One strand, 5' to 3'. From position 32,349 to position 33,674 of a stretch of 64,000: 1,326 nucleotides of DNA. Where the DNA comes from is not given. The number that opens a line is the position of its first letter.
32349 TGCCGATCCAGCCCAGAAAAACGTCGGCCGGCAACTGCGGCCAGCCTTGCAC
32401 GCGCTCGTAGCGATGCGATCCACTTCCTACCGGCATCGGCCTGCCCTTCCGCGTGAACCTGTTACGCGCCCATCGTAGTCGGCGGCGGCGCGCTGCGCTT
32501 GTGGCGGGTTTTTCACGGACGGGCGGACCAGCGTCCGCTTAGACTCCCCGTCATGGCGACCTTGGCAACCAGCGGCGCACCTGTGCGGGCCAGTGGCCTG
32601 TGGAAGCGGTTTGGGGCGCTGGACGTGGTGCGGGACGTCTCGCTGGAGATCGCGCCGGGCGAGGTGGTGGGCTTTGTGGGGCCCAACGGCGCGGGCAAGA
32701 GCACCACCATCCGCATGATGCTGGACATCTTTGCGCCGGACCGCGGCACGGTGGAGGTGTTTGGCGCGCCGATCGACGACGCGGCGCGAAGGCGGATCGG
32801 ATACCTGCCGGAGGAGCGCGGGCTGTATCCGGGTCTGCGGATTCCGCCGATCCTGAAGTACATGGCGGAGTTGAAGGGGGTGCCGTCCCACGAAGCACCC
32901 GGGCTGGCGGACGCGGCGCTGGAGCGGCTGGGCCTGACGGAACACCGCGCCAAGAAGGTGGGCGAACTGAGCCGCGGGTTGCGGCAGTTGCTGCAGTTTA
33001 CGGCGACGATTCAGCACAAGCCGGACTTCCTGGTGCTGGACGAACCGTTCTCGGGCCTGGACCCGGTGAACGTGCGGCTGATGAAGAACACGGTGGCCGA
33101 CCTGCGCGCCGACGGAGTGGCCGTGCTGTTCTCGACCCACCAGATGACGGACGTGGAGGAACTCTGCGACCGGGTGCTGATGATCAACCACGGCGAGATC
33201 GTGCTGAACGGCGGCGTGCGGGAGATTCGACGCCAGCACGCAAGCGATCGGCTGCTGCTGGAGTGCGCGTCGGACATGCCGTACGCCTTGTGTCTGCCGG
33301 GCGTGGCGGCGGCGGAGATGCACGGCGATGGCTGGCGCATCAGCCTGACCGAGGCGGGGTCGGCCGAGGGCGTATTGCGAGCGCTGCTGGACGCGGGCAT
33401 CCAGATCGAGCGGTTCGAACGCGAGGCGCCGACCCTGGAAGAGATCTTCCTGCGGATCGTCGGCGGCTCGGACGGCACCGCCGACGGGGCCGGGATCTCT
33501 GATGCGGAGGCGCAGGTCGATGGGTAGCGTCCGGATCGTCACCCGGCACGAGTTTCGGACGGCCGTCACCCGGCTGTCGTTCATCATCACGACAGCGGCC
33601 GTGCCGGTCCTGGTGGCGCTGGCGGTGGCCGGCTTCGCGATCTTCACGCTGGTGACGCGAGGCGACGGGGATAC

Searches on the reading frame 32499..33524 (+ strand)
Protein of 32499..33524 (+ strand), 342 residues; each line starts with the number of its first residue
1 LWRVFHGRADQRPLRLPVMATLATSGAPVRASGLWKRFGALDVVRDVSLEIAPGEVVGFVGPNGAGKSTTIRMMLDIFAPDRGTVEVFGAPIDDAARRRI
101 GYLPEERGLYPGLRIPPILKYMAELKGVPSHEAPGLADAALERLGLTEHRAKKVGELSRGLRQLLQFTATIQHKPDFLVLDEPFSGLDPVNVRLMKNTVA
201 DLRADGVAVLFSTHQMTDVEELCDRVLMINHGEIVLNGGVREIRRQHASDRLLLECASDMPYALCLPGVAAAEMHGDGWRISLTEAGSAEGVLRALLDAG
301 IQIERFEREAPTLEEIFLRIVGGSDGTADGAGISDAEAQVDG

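Call 33: search_protein_families(library=pfam, proteins=[window:32499-33524:+], max_evalue=0.01)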
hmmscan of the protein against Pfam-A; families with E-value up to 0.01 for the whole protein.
window:32499-33524:+ (342 aa): 3 families
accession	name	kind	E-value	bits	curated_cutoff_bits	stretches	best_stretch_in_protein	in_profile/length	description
PF00005.33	ABC_tran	-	2.4e-25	90.1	25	1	45-184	2-136/137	ABC transporter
PF13732.12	DrrA1-3_C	-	3.2e-14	53.8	27.4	1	238-321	1-81/81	ATP-binding protein DrrA1-3-like, C-terminal domain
PF13304.12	AAA_21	-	4.3e-11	43.9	27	1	156-215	237-299/304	AAA domain, putative AbiEii toxin, Type IV TA system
